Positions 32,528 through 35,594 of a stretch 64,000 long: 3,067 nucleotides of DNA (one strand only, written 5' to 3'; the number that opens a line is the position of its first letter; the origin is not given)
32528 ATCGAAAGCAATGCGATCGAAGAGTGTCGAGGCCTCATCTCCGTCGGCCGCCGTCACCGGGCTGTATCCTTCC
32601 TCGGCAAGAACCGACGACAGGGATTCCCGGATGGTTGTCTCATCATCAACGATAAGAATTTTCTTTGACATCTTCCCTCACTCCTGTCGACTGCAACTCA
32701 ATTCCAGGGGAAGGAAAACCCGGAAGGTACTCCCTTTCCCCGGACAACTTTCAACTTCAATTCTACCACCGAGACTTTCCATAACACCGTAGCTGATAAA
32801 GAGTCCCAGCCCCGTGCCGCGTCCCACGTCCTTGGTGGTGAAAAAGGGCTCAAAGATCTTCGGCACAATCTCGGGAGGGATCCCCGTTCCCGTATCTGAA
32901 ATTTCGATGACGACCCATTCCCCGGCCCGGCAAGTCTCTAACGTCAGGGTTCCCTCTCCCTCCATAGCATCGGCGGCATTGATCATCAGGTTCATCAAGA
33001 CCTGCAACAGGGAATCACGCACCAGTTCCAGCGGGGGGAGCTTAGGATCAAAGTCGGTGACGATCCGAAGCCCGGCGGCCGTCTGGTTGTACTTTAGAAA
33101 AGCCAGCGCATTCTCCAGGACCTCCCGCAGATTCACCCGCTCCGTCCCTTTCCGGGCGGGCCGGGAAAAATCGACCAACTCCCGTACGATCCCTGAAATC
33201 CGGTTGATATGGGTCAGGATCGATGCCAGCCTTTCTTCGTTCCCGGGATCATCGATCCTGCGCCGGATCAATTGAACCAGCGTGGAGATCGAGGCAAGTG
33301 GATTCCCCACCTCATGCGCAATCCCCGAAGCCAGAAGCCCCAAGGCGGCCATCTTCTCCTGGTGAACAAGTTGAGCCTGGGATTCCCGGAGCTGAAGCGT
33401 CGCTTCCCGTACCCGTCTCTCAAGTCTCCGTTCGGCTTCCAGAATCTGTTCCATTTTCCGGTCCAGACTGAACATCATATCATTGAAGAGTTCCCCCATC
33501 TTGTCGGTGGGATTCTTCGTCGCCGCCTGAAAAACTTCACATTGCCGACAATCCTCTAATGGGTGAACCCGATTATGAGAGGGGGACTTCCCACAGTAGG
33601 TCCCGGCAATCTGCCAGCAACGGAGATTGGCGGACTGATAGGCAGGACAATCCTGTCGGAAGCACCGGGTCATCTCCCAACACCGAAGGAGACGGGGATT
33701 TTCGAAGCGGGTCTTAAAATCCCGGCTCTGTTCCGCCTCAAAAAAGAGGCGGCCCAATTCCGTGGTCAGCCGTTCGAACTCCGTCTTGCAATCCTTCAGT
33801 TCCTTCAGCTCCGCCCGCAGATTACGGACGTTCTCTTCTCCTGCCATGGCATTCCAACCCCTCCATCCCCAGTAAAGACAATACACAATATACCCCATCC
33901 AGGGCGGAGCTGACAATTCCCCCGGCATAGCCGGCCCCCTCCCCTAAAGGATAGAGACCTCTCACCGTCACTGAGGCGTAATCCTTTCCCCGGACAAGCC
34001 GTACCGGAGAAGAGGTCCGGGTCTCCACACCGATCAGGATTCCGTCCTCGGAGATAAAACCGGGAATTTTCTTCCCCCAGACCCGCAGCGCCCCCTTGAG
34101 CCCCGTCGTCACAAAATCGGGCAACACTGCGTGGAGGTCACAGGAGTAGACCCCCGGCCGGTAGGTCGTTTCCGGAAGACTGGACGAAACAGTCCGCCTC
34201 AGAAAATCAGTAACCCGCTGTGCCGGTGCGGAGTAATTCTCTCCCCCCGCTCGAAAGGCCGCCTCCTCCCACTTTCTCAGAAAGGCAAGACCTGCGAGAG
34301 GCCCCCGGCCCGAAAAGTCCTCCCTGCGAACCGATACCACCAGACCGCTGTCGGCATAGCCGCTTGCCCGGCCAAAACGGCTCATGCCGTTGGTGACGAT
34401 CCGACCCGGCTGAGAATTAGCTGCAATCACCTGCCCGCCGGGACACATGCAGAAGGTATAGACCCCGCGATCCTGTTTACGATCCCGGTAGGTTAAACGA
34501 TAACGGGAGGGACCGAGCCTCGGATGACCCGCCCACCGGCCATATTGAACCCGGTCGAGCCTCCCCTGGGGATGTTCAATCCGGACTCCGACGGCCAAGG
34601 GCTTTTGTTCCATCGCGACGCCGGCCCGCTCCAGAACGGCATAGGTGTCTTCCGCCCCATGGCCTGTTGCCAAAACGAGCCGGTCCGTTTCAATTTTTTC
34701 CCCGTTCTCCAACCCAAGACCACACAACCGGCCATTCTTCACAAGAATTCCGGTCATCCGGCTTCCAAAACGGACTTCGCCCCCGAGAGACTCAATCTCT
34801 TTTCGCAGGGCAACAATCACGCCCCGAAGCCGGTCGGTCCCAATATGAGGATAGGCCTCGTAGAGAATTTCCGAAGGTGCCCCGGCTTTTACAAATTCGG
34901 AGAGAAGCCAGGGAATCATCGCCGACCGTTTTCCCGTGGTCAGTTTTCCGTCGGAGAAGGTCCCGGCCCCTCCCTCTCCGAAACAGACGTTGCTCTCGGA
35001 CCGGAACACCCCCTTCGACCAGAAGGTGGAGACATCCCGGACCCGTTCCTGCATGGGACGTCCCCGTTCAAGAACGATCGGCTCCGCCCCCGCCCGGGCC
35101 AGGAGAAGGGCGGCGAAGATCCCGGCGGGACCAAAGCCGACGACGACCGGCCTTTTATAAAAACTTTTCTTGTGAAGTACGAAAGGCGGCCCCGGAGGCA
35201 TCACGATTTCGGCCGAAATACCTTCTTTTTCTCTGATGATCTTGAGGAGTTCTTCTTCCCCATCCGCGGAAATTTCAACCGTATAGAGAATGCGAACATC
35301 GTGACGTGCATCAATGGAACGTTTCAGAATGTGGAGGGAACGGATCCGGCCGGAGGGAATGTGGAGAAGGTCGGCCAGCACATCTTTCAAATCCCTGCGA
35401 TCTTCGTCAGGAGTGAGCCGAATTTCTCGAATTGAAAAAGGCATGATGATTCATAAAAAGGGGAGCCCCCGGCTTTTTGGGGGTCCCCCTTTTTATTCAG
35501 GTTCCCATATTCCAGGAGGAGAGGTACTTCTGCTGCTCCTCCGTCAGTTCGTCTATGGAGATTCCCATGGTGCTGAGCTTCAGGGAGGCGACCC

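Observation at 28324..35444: Sigma-54 / two-component-controlled sulfur-relay and SQR operon (FAD-dehydrogenase, Cys-rich HK, NtrC-type RR, then -24/-12 promoter, dsrE, tusA, sqr, DUF1641)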

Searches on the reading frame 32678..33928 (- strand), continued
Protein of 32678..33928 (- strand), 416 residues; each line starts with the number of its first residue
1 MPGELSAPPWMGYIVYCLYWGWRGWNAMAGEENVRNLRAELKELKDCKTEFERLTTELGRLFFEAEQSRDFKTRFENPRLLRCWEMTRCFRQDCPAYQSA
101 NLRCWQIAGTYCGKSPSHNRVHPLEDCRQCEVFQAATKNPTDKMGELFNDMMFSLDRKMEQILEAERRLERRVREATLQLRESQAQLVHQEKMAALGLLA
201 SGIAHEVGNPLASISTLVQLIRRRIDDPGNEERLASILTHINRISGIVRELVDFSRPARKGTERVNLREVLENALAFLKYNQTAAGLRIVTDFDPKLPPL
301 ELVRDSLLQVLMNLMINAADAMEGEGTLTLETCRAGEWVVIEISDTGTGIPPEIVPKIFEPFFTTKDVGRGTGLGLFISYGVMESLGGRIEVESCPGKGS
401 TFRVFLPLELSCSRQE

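Call 44: search_protein_families(library=pfam, proteins=[L083:9090-9839:+, L083:10729-10944:+, L084:4081-4413:+, L084:6159-7712:+, L085:12701-13258:+, L089:5996-6760:+, L091:15255-17162:+, L083:11650-13881:+, L089:5043-5999:+], max_evalue=0.01)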
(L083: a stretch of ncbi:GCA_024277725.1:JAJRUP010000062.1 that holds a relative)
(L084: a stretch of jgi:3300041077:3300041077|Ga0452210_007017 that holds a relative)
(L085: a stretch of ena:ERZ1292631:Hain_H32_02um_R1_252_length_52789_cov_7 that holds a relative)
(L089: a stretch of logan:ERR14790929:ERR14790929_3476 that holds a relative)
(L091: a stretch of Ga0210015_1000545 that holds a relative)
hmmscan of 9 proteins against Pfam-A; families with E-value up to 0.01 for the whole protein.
L083:9090-9839:+ (249 aa): 1 family
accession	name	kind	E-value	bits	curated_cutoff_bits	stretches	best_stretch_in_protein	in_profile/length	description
PF14522.11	Cytochrome_C7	-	0.0044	17.2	24.8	0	36-102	13-66/67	Cytochrome c7 and related cytochrome c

L083:10729-10944:+ (71 aa): 0 families

L084:4081-4413:+ (110 aa): 1 family
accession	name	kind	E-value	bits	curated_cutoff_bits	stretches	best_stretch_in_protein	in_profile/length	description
PF00072.30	Response_reg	-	0.00015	22.4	30.2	1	8-100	18-110/111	Response regulator receiver domain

L084:6159-7712:+ (517 aa): 3 families
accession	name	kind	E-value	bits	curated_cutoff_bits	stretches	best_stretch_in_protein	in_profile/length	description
PF13435.11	Cytochrome_C554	-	5.9e-05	24.4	20.8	1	330-417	1-84/84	Cytochrome c554 and c-prime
PF14522.11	Cytochrome_C7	-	0.00016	21.8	24.8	1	327-416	12-66/67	Cytochrome c7 and related cytochrome c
PF14537.11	Cytochrom_c3_2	-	0.0061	17.4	25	0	382-421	6-38/79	Cytochrome c3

L085:12701-13258:+ (185 aa): 0 families

L089:5996-6760:+ (255 aa): 2 families
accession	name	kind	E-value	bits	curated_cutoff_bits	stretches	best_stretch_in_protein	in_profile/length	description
PF01292.26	Ni_hydr_CYTB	-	1.4e-09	38.4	30.1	1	22-199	1-157/179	Prokaryotic cytochrome b561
PF14358.11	DUF4405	-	0.0047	17.9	26.7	1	31-89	3-63/66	Domain of unknown function (DUF4405)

L091:15255-17162:+ (635 aa): 1 family
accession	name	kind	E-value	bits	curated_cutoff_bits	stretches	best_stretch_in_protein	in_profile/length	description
PF03235.19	GmrSD_N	-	3.3e-27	96.4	33.2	1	14-259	2-198/199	GmrSD restriction endonuclease, N-terminal domain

L083:11650-13881:+ (743 aa): 3 families
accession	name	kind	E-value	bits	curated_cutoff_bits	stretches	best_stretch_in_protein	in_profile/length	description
PF00384.28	Molybdopterin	-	3.2e-49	168.3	24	1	114-530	1-353/353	Molybdopterin oxidoreductase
PF01568.27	Molydop_binding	-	1e-23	83.9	26.8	1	619-731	1-106/110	Molydopterin dinucleotide binding domain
PF04879.21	Molybdop_Fe4S4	-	1.1e-16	60.9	22.7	1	59-110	3-54/55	Molybdopterin oxidoreductase Fe4S4 domain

L089:5043-5999:+ (318 aa): 7 families
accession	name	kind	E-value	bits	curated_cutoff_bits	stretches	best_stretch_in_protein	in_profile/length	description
PF14522.11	Cytochrome_C7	-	1.1e-11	44.8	24.8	0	26-77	11-52/67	Cytochrome c7 and related cytochrome c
PF14537.11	Cytochrom_c3_2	-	8.2e-10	39.5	25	1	26-79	24-70/79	Cytochrome c3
PF09699.15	Paired_CXXCH_1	-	2.4e-08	33.9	20.6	1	220-256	8-39/41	Doubled CXXCH motif (Paired_CXXCH_1)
PF22113.1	Mtrc-MtrF_II-IV_dom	-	9.8e-08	32.1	30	2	27-120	80-166/176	Outer membrane cytochrome MtrC/MtrF-like, domains II/IV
PF22678.1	Cytochrom_c_NrfB-like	-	2.9e-06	28.1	27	0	222-252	59-89/89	Cytochrome c-type protein NrfB-like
PF02085.21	Cytochrom_CIII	-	0.00045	21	22.9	0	58-125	22-90/101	Class III cytochrome C family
PF13435.11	Cytochrome_C554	-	0.007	17.7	20.8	1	69-149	2-84/84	Cytochrome c554 and c-prime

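Call 80: predict_structure(alignment_id=A4)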
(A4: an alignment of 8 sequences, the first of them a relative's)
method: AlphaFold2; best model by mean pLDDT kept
length: 389 residues; sequences in the alignment: 8
mean_pLDDT: 58.0   pTM: 0.42
mean pLDDT of the five models: 58.0, 57.4, 57.2, 56.2, 53.3
residues with pLDDT >= 90: 31; 70-90: 91; 50-70: 94; < 50: 173
segments of 3 or more residues with pLDDT < 50: 1-4, 34-129, 160-187, 217-233, 337-341, 343-347, 383-389
pLDDT, mean of each block of 10 residues (from residue 1): 53 62 56 45 35 32 42 37 35 34 38 40 46 58 60 50 38 33 46 55 59 55 39 65 84 74 91 80 82 83 92 92 79 53 51 68 86 91 43
secondary structure, 60 per line:
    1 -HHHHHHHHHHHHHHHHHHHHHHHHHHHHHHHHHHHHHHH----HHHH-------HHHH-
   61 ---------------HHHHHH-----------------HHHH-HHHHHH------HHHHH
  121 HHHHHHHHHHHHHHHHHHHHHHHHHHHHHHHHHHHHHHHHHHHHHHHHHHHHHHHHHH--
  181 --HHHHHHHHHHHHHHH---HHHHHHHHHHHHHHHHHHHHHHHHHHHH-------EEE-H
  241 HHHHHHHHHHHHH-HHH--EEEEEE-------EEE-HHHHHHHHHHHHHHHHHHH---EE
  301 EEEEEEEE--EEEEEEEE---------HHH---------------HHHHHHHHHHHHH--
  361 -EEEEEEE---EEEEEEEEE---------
elements in order: H2-40 H45-48 H56-59 H76-81 H99-102 H104-109 H116-178 H183-197 H201-228 E236-238 H240-253 E260-265 E273-275 H277-295 E299-308 E311-318 H346-358 E362-368 E372-380

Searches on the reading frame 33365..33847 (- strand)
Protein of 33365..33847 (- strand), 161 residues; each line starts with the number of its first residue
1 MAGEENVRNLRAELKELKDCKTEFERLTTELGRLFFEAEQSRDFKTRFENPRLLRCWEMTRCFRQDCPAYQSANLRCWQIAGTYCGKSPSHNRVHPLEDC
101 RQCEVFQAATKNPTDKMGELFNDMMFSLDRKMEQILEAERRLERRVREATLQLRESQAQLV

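Call 7: search_protein_families(library=ncbifam, proteins=[window:33365-33847:-], max_evalue=10)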
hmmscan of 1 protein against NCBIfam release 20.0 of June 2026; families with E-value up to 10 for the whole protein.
seq(161 aa): 1 family
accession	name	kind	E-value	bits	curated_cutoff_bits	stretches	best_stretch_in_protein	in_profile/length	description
NF045718.1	two_CW_domain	domain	5.8e-08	33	35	1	55-111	2-79/80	two-CW domain-containing protein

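Call 8: search_protein_families(library=pfam, proteins=[window:33365-33847:-], max_evalue=10)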
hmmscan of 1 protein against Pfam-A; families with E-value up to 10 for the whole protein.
seq(161 aa): 3 families
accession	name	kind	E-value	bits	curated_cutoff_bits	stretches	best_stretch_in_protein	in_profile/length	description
PF13751.12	DDE_Tnp_1_6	-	0.033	14.9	25.1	1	67-148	2-81/125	Transposase DDE domain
PF15011.11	CA109-like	-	0.068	13.5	27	2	114-158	61-105/161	Ribosome biogenesis protein C1orf109-like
PF06428.16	Sec2p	-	1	9.8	28.5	1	121-160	34-73/92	GDP/GTP exchange factor Sec2p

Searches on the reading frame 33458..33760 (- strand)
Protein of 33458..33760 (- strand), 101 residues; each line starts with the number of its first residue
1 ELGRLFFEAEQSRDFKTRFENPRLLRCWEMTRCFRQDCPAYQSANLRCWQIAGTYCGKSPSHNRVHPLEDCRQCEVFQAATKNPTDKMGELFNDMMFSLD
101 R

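Call 77: search_protein_representatives(protein=window:33458-33760:-)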
Query: 101 residues. Proteins with E-value up to 0.001 (for the whole library): 819; up to 1e-10: 320; up to 1e-30: 6. The best 150 are listed.
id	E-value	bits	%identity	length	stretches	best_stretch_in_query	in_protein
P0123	7.9e-74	261.0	58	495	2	1-100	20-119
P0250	6.3e-43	161.7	47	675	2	17-97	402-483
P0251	7.5e-41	155.0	42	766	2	9-99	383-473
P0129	1.5e-37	144.4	64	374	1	1-100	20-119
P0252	3.7e-37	143.1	39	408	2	13-99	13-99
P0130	2.4e-36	140.5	62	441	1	1-99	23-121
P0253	1.2e-26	109.3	38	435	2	11-99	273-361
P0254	5.5e-25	104.0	47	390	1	3-100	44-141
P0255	3.8e-23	98.1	43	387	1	4-100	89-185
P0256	6.3e-23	97.4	43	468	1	8-100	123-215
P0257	8.5e-22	93.7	46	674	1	1-100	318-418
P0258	1.4e-21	93.1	44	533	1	4-100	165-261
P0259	6.1e-21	91.0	43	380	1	9-100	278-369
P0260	6.5e-21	90.9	43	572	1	1-100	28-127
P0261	2.0e-20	89.3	43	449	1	4-100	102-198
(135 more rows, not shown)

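Call 79: search_protein_families(library=pfam, alignment_id=A6, max_evalue=0.00001)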
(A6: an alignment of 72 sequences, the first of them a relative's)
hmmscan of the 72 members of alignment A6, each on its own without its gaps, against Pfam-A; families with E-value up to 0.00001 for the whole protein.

A. member 1, P0250 (675 aa): 1 family
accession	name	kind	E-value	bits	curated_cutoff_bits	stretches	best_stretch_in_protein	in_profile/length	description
PF00990.26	GGDEF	-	4e-43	147.4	23.8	1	504-663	2-160/161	Diguanylate cyclase, GGDEF domain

B. families by the number of members that match (of 72 scanned): 35 families (the first 25 are shown)
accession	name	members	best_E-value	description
PF02518.31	HATPase_c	42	1.5e-32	Histidine kinase-, DNA gyrase B-, and HSP90-like ATPase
PF00512.31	HisKA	36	2.3e-24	His Kinase A (phospho-acceptor) domain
PF00072.30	Response_reg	20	8.3e-54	Response regulator receiver domain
PF00672.30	HAMP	16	1.9e-18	HAMP domain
PF13426.13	PAS_9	14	3.8e-25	PAS domain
PF08448.16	PAS_4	11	2.2e-21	PAS fold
PF00990.26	GGDEF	10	6e-47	Diguanylate cyclase, GGDEF domain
PF00989.32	PAS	9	3.6e-18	PAS fold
PF13188.13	PAS_8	8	7.8e-20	PAS domain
PF13185.12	GAF_2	7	8.5e-22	GAF domain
PF01590.32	GAF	6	1.9e-16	GAF domain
PF14501.12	HATPase_c_5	5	2.2e-07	GHKL domain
PF01627.28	Hpt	4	1.3e-12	Hpt domain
PF02743.24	dCache_1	3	3.6e-19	Cache domain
PF08447.18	PAS_3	3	2.1e-14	PAS fold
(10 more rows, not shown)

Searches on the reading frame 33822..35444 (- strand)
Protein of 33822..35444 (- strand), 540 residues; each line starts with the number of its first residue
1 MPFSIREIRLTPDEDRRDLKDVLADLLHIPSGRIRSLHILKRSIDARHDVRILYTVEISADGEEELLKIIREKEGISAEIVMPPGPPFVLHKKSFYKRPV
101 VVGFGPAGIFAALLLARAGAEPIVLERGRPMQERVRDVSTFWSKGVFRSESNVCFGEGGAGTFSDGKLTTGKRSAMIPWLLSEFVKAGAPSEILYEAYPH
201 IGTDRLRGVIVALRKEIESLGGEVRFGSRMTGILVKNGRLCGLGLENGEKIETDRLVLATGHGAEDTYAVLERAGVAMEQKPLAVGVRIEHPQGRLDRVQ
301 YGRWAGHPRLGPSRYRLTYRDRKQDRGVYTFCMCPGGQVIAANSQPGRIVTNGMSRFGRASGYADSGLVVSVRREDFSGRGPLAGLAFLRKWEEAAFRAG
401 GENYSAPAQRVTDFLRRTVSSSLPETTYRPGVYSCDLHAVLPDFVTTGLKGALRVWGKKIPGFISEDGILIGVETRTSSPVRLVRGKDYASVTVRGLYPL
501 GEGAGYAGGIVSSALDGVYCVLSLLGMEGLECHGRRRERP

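Call 3: search_protein_families(library=pfam, proteins=[window:33822-35444:-], max_evalue=0.01)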
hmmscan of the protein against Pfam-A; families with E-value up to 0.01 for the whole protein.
window:33822-35444:- (540 aa): 10 families
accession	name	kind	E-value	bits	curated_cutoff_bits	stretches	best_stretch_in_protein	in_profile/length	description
PF21688.3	FAD-depend_C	-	2.3e-72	243.8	27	1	282-477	1-197/197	FAD-dependent protein, C-terminal domain-like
PF01266.30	DAO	-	1.7e-09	38.1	27.9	1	209-265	151-207/353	FAD dependent oxidoreductase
PF03486.20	HI0933_like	-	2.7e-07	30.7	50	0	207-262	109-164/244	HI0933-like protein Rossmann domain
PF07992.20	Pyr_redox_2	-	8.9e-07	29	26.1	1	100-262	4-109/291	Pyridine nucleotide-disulphide oxidoreductase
PF00890.30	FAD_binding_2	-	0.00012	21.8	20.4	0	100-146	3-44/414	FAD binding domain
PF01593.30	Amino_oxidase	-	0.00036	20.4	19.8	0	206-263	203-257/443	Flavin containing amine oxidoreductase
PF01494.25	FAD_binding_3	-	0.00057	19.6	22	1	100-130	5-35/349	FAD binding domain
PF01134.28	GIDA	-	0.0029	17.2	22.1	0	100-122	3-25/391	Glucose inhibited division protein A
PF13738.12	Pyr_redox_3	-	0.0031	17.2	30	0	100-130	1-32/305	Pyridine nucleotide-disulphide oxidoreductase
PF13454.12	NAD_binding_9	-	0.0059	17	21.8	0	236-262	129-154/155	FAD-NAD(P)-binding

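Call 5: search_protein_families(library=ncbifam, proteins=[window:33822-35444:-], max_evalue=0.01)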
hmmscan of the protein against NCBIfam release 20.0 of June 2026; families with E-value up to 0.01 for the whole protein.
window:33822-35444:- (540 aa): 24 families
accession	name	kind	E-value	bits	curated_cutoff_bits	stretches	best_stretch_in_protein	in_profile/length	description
TIGR00275.1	TIGR00275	subfamily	1.6e-08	33.8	183.8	1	207-284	106-189/401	aminoacetone oxidase family FAD-binding enzyme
NF045637.1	carotdesatCrtDProt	equivalog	3.3e-06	25.9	580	0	211-261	226-276/485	1-hydroxycarotenoid 3,4-desaturase CrtD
NF004829.0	PRK06183.1-3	subfamily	7.8e-06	24.9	390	1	100-133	12-45/520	bifunctional 3-(3-hydroxy-phenyl)propionate/3-hydroxycinnamic acid hydroxylase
NF004834.1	PRK06185.1-3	subfamily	8e-06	24.9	500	1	96-127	7-38/420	FAD-dependent oxidoreductase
TIGR03467.1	HpnE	equivalog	8.6e-06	25.3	283.05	0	100-131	2-33/430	hydroxysqualene dehydroxylase HpnE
NF004833.1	PRK06185.1-1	subfamily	2e-05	23.5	488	1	100-128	6-34/403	FAD-dependent oxidoreductase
NF006130.0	PRK08274.1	equivalog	5.9e-05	22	369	0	208-268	133-196/467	FAD-dependent tricarballylate dehydrogenase TcuA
NF003585.0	PRK05249.1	equivalog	7.2e-05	21.6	465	0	100-145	10-55/464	Si-specific NAD(P)(+) transhydrogenase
NF005560.0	PRK07233.1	equivalog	0.00014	20.9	252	0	209-260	201-251/435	hypothetical protein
TIGR02730.1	carot_isom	equivalog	0.00021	20.3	586.9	1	211-260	233-282/493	carotenoid isomerase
NF004835.0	PRK06185.1-4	equivalog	0.00024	20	601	1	95-127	9-41/411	FAD-dependent oxidoreductase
NF045765.1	PhenlGlyoxDHPadH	equivalog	0.00062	18.7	475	0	218-280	196-255/416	NADH-dependent phenylglyoxylate dehydrogenase subunit epsilon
NF049967.1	QhpG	equivalog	0.00066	18.7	240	1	100-133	2-34/423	flavin-dependent monooxygenase QhpG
NF007542.0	PRK10157.1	subfamily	0.00075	18.3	610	0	100-129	9-38/428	FAD-dependent oxidoreductase FixC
TIGR02032.1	GG-red-SF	subfamily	0.0015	18.3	158.8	1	100-129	4-33/297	geranylgeranyl reductase family protein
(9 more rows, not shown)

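Call 49: search_solved_structures(query=window:33822-35444:-, max_evalue=0.001)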
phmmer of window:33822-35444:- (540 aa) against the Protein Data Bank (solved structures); distinct sequences matched with E-value up to 0.001: 2.
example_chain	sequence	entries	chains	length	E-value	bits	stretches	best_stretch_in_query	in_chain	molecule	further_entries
3nlc_A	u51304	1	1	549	1.2e-142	479.5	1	4-519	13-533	Uncharacterized protein VP0956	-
2i0z_A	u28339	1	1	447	7.1e-05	24.8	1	96-275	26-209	NAD(FAD)-utilizing dehydrogenases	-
